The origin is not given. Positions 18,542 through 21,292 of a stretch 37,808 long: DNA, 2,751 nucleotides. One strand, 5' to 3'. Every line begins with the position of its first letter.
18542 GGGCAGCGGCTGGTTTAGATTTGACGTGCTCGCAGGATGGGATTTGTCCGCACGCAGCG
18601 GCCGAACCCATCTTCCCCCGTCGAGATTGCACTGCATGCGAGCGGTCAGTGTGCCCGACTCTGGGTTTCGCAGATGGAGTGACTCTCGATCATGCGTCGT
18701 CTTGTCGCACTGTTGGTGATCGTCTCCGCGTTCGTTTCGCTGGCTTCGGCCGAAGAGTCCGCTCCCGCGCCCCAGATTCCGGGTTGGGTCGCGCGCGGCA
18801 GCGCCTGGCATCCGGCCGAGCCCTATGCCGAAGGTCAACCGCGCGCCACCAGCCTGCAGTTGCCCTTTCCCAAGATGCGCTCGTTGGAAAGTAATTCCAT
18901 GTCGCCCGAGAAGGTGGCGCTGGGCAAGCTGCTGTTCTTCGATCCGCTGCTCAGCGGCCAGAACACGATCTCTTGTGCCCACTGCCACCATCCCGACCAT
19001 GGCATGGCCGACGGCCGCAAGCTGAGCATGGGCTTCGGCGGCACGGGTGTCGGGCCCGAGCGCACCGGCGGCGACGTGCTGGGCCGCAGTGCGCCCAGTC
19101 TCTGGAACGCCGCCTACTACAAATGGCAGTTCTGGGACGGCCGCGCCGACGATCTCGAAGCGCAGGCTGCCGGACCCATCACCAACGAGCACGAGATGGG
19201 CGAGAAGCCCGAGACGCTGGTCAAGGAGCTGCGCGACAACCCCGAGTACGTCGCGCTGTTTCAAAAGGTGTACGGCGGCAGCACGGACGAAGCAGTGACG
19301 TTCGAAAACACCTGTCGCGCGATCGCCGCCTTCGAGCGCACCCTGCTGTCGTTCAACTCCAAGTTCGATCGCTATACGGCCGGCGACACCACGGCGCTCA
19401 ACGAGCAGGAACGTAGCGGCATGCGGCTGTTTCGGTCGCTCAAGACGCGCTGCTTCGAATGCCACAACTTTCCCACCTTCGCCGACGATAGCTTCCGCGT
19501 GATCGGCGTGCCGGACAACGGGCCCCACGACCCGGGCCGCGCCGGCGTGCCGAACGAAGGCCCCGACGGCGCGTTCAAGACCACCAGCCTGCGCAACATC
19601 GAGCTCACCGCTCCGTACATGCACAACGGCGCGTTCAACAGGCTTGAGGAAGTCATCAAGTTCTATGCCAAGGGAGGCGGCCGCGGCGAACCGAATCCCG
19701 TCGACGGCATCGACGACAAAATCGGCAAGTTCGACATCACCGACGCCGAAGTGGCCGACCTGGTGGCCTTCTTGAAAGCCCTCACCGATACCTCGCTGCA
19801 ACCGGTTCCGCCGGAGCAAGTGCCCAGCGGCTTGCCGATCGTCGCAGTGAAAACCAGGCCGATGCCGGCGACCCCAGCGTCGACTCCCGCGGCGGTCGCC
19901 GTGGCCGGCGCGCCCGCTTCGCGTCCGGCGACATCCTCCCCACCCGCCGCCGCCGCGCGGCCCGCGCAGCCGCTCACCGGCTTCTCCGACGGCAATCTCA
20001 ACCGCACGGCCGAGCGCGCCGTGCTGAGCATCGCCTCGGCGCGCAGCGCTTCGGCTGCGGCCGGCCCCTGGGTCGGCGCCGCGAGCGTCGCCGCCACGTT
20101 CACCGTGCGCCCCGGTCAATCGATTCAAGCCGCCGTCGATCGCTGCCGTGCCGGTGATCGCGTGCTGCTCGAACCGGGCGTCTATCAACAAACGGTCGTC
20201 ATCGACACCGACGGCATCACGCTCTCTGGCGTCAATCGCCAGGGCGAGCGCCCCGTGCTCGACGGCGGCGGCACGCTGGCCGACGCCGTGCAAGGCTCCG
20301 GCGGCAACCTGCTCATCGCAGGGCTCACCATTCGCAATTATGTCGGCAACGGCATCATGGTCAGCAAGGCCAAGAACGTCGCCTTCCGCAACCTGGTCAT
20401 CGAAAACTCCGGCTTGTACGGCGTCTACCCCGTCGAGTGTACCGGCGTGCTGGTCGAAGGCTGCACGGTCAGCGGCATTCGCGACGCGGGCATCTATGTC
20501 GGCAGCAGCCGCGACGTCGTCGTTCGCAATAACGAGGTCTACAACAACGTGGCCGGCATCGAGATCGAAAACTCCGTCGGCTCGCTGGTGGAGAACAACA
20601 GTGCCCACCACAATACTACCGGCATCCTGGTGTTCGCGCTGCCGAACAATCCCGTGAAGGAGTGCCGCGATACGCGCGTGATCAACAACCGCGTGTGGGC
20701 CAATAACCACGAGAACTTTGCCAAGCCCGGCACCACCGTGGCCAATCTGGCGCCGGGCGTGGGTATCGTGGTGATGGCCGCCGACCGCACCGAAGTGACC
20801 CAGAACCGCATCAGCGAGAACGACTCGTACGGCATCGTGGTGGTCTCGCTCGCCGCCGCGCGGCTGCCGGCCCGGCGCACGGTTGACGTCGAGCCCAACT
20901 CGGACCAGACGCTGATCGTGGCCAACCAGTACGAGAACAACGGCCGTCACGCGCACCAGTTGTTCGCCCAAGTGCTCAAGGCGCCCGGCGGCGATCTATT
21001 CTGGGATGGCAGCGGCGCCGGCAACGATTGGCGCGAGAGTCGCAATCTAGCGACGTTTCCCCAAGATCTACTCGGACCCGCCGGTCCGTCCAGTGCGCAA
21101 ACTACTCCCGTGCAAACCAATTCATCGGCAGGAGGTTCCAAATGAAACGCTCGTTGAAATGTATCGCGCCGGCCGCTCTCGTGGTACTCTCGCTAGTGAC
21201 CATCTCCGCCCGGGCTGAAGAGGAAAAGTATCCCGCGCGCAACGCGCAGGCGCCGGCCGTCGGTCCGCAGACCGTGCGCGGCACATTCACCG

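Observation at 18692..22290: Di-haem cytochrome c peroxidase/MauG domain fused to a parallel beta-helix, translationally coupled to a stand-alone paralogue of that beta-helix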

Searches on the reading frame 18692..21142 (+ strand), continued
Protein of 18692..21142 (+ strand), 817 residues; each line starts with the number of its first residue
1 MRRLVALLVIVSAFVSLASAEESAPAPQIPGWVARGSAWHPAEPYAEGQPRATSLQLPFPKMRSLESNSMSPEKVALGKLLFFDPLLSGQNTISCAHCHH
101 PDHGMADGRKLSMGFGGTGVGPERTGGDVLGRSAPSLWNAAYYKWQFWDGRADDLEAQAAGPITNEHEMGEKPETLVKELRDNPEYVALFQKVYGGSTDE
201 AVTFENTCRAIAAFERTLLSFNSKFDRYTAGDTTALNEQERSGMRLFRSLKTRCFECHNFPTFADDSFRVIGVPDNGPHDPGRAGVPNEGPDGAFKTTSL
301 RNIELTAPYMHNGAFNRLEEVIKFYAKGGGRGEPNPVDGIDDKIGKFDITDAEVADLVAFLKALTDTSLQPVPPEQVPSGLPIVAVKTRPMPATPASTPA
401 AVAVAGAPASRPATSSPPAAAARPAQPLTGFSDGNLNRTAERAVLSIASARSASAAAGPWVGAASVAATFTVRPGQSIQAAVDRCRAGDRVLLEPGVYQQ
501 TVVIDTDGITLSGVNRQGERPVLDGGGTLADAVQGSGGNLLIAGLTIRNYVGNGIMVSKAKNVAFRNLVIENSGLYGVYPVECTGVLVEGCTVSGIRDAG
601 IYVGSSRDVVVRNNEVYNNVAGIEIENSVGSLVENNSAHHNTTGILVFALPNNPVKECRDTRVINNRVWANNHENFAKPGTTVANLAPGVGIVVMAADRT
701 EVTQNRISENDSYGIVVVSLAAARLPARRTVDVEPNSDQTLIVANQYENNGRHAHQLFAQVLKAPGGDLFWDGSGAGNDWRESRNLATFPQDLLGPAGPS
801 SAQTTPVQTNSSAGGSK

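Call 58: search_protein_families(library=ncbifam, proteins=[L046:7072-7779:+, L046:7785-8939:+, L046:8976-10367:+, L046:10443-12710:+, L046:3567-4577:+, L061:8954-10417:+, L058:8981-10114:+], max_evalue=0.001)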
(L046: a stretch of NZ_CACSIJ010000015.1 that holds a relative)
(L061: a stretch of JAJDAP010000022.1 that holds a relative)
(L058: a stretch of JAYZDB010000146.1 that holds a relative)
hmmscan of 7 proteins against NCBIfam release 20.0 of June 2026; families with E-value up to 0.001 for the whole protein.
L046:7072-7779:+ (236 aa): 9 families
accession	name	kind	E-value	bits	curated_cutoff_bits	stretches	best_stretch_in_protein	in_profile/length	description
TIGR00782.1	ccoP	equivalog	8.2e-15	54.9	179.95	1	47-180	102-234/285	cytochrome-c oxidase, cbb3-type subunit III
NF050122.1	bc1_QcrC_actin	exception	9.2e-13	48.1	200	2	19-83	11-71/253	cytochrome bc1 complex diheme cytochrome c subunit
NF011054.0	PRK14486.1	equivalog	5.7e-11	42.4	447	2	107-234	177-290/294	putative bifunctional cbb3-type cytochrome c oxidase subunit II/cytochrome c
NF045774.1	cytochro_C551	exception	1.8e-08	34.3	118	1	14-75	7-63/110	cytochrome c551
TIGR03872.1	cytochrome_MoxG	equivalog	1.9e-08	34.5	147.8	1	146-234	41-121/133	cytochrome c(L), periplasmic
NF045773.1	cytochro_C550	exception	2.5e-08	33.9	125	0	18-83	18-78/118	cytochrome c550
NF049874.1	PdsA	exception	1.3e-07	31.7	330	0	44-105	111-173/198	periplasmic diheme shuttle PdsA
TIGR02603.1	CxxCH_TIGR02603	domain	5e-05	23.3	68.15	0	52-74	3-26/134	putative heme-binding domain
NF040606.1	CytoC_perox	subfamily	0.0005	19.4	150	0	41-70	287-317/524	di-heme-cytochrome C peroxidase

L046:7785-8939:+ (385 aa): 4 families
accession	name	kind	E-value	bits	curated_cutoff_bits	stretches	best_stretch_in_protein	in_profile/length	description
TIGR04039.1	MXAN_0977_Heme2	hypoth_equivalog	1.6e-66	224.7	362.85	1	73-365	7-328/336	MbnH family di-heme enzyme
TIGR03791.1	TTQ_mauG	equivalog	2.8e-50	171.2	443.85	1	74-362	2-282/291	tryptophan tryptophylquinone biosynthesis enzyme MauG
TIGR03981.2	SAM_quin_mod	hypoth_equivalog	1.1e-32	113.4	340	2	174-318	208-358/411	His-Xaa-Ser system-associated MauG-like protein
NF052341.1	hydrazine_gamma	equivalog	6.2e-07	28.7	625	0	73-121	63-110/339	hydrazine synthase subunit gamma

L046:8976-10367:+ (464 aa): 3 families
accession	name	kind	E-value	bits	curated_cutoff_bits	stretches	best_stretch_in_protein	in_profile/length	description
TIGR03805.1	beta_helix_1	subfamily_domain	1.4e-58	198.4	141.5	1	34-319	1-298/314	parallel beta-helix domain-containing protein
TIGR04247.1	NosD_copper_fam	subfamily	4e-15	55.3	300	1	34-269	1-243/377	nitrous oxide reductase family maturation protein NosD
TIGR03804.1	para_beta_helix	repeat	6.8e-08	32.1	19.45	0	157-198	2-43/44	parallel beta-helix repeat protein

L046:10443-12710:+ (756 aa): 21 families
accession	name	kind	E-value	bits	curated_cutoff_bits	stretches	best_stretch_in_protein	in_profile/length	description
TIGR01783.1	TonB-siderophor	subfamily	1.4e-38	133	223.5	1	48-680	2-582/649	TonB-dependent siderophore receptor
TIGR01785.1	TonB-hemin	subfamily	5.6e-22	78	316.85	1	31-626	1-571/677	TonB-dependent heme/hemoglobin receptor family protein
TIGR01779.1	TonB-B12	equivalog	7.3e-20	71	599.7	1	9-240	6-235/614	TonB-dependent vitamin B12 receptor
TIGR01786.1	TonB-hemlactrns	subfamily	7.9e-18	64.2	323.75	2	33-159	2-132/719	TonB-dependent hemoglobin/transferrin/lactoferrin family receptor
NF007926.1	PRK10641.1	equivalog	2.7e-16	59.2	836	1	20-183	15-173/617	TonB-dependent vitamin B12 receptor BtuB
NF010010.0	PRK13483.1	equivalog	4.6e-15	54.6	927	1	3-159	3-161/660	ligand-gated channel protein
NF007465.0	PRK10044.1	equivalog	2.4e-14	52.5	803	1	35-183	66-208/726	ferrichrome porin FhuA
NF053590.1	TonB_dep_TOL0244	equivalog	3e-11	42.6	645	1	31-244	10-220/604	TOL_0244 family TonB-dependent receptor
NF007349.0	PRK09840.1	equivalog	3.9e-11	41.7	686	1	38-208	61-221/760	catecholate siderophore receptor Fiu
NF050067.1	TonBEntbctnRecCfrA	equivalog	1.4e-10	40.2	1200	1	13-160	8-157/698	TonB-dependent ferric enterobactin receptor CfrA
NF047944.1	FoxamRcptFoxA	equivalog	7.9e-10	37.7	1300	1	7-209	5-212/697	ferrioxamine B receptor FoxA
NF007478.2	PRK10064.1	equivalog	2.4e-09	36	745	1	24-159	23-156/663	catecholate siderophore receptor CirA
NF010038.0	PRK13513.1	equivalog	6e-08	31.7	942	1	8-160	10-164/659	ligand-gated channel protein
NF007447.0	PRK10003.1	equivalog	7.8e-08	31.1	666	1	429-607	455-603/727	ferric-rhodotorulic acid/ferric-coprogen receptor FhuE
NF010651.0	PRK14050.1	equivalog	1.8e-06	26.3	884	1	36-166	67-191/730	TonB-dependent siderophore receptor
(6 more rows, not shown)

L046:3567-4577:+ (337 aa): 0 families

L061:8954-10417:+ (488 aa): 6 families
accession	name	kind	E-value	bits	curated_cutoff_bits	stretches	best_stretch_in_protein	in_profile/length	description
TIGR03805.1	beta_helix_1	subfamily_domain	8.7e-60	202.4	141.5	1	34-313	2-293/314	parallel beta-helix domain-containing protein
TIGR02657.1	amicyanin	equivalog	2.9e-13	50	110.2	1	396-477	1-78/83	amicyanin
TIGR04247.1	NosD_copper_fam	subfamily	5.2e-13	48.3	300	2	33-151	1-118/377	nitrous oxide reductase family maturation protein NosD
TIGR02656.1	cyanin_plasto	equivalog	3.2e-10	40.3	87.85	1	400-478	11-95/99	plastocyanin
TIGR03102.1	halo_cynanin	subfamily_domain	5.4e-08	32.9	93.8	1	399-480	35-113/115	halocyanin domain-containing protein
TIGR03804.1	para_beta_helix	repeat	1.9e-06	27.4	19.45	0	132-174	1-42/44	parallel beta-helix repeat protein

L058:8981-10114:+ (378 aa): 3 families
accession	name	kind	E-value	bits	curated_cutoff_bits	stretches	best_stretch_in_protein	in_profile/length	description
TIGR03805.1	beta_helix_1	subfamily_domain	1.6e-61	208.1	141.5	1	51-341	1-292/314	parallel beta-helix domain-containing protein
TIGR04247.1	NosD_copper_fam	subfamily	5e-12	45.1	300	1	51-177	1-115/377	nitrous oxide reductase family maturation protein NosD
TIGR03804.1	para_beta_helix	repeat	1.9e-07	30.6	19.45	1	166-203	6-42/44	parallel beta-helix repeat protein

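Call 59: search_protein_families(library=pfam, proteins=[L046:8976-10367:+, L046:10443-12710:+, L046:3567-4577:+, L061:8954-10417:+], max_evalue=0.001)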
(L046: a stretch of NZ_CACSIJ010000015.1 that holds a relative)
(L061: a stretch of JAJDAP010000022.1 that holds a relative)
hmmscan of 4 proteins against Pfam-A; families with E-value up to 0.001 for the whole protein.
L046:8976-10367:+ (464 aa): 3 families
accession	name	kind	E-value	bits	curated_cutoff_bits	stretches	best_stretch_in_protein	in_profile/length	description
PF13229.12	Beta_helix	-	7.9e-17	61.8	25.9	2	87-203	25-144/158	Right handed beta helix region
PF05048.19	NosD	-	9.2e-14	51.8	23.6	1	43-232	6-178/212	Periplasmic copper-binding protein (NosD)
PF13442.11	Cytochrome_CBB3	-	1.4e-05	25.8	27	1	388-459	7-68/68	Cytochrome C oxidase, cbb3-type, subunit III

L046:10443-12710:+ (756 aa): 2 families
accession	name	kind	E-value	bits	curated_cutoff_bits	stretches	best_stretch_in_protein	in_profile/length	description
PF00593.30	TonB_dep_Rec_b-barrel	-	2.2e-32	113.9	27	1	243-718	15-436/436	TonB dependent receptor-like, beta-barrel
PF07715.20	Plug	-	4.8e-21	75.7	23.9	1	45-155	2-107/107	TonB-dependent Receptor Plug Domain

L046:3567-4577:+ (337 aa): 1 family
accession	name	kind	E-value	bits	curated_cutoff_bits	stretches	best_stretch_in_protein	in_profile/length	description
PF10974.15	DUF2804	-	2.4e-63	214.8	26.9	1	5-337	8-339/339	Domain of unknown function (DUF2804)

L061:8954-10417:+ (488 aa): 4 families
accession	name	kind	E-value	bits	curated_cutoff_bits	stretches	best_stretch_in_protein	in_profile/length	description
PF13229.12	Beta_helix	-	5.2e-20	72.1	25.9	1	91-223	7-134/158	Right handed beta helix region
PF05048.19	NosD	-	9.2e-13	48.6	23.6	1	85-227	38-173/212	Periplasmic copper-binding protein (NosD)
PF00127.26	Copper-bind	-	6e-11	43.1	21.2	1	393-478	4-95/99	Copper binding proteins, plastocyanin/azurin family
PF13473.12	Cupredoxin_1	-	4e-05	24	27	1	391-471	20-97/104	Cupredoxin-like domain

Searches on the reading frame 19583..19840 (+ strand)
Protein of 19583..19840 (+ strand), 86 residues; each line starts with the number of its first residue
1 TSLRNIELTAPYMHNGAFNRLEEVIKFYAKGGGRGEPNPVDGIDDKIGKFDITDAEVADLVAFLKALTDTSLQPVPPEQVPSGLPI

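Call 14: search_solved_structures(query=window:19583-19840:+, max_evalue=10, show_alignments=5)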
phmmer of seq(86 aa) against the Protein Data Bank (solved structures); distinct sequences matched with E-value up to 10: 29.
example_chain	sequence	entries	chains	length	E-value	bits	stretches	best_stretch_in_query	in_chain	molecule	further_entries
6e1c_A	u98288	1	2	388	5.2e-14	55.6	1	2-76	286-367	Di-heme enzyme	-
3sjl_A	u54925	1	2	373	4.8e-07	33.4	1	2-75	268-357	Methylamine utilization protein mauG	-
3svw_A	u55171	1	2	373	4.8e-07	33.4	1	2-75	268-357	Methylamine utilization protein MauG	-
3rn0_A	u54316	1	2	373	4.9e-07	33.4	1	2-75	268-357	Methylamine utilization protein MauG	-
3rn1_A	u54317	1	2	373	4.9e-07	33.4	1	2-75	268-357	Methylamine utilization protein MauG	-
3rlm_A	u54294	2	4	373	4.9e-07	33.4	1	2-75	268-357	Methylamine utilization protein MauG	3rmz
3sle_A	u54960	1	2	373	4.9e-07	33.4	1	2-75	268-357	Methylamine utilization protein MauG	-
3l4m_A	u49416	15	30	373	4.9e-07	33.4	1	2-75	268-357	Methylamine utilization protein mauG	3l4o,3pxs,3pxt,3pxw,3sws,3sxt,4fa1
4o1q_A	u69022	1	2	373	4.9e-07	33.4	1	2-75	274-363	Methylamine utilization protein MauG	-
4l1q_A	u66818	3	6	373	5e-07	33.3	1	2-75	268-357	Methylamine utilization protein MauG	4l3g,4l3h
4y5r_A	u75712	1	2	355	7.7e-07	32.7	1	2-42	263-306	Methylamine utilization protein MauG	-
3orv_A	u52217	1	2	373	2.4e-06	31.2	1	2-34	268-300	Methylamine utilization protein mauG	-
6nx0_A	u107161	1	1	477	1.1e-05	29.1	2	2-29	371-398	Di-haem cytochrome c peroxidase family protein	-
1nml_A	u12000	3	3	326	4.1e-05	27.2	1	2-28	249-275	di-haem cytochrome c peroxidase | Cytochrome c peroxidase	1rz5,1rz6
6v59_A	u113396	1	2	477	8.3e-05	26.3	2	52-77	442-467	Di-haem cytochrome c peroxidase family protein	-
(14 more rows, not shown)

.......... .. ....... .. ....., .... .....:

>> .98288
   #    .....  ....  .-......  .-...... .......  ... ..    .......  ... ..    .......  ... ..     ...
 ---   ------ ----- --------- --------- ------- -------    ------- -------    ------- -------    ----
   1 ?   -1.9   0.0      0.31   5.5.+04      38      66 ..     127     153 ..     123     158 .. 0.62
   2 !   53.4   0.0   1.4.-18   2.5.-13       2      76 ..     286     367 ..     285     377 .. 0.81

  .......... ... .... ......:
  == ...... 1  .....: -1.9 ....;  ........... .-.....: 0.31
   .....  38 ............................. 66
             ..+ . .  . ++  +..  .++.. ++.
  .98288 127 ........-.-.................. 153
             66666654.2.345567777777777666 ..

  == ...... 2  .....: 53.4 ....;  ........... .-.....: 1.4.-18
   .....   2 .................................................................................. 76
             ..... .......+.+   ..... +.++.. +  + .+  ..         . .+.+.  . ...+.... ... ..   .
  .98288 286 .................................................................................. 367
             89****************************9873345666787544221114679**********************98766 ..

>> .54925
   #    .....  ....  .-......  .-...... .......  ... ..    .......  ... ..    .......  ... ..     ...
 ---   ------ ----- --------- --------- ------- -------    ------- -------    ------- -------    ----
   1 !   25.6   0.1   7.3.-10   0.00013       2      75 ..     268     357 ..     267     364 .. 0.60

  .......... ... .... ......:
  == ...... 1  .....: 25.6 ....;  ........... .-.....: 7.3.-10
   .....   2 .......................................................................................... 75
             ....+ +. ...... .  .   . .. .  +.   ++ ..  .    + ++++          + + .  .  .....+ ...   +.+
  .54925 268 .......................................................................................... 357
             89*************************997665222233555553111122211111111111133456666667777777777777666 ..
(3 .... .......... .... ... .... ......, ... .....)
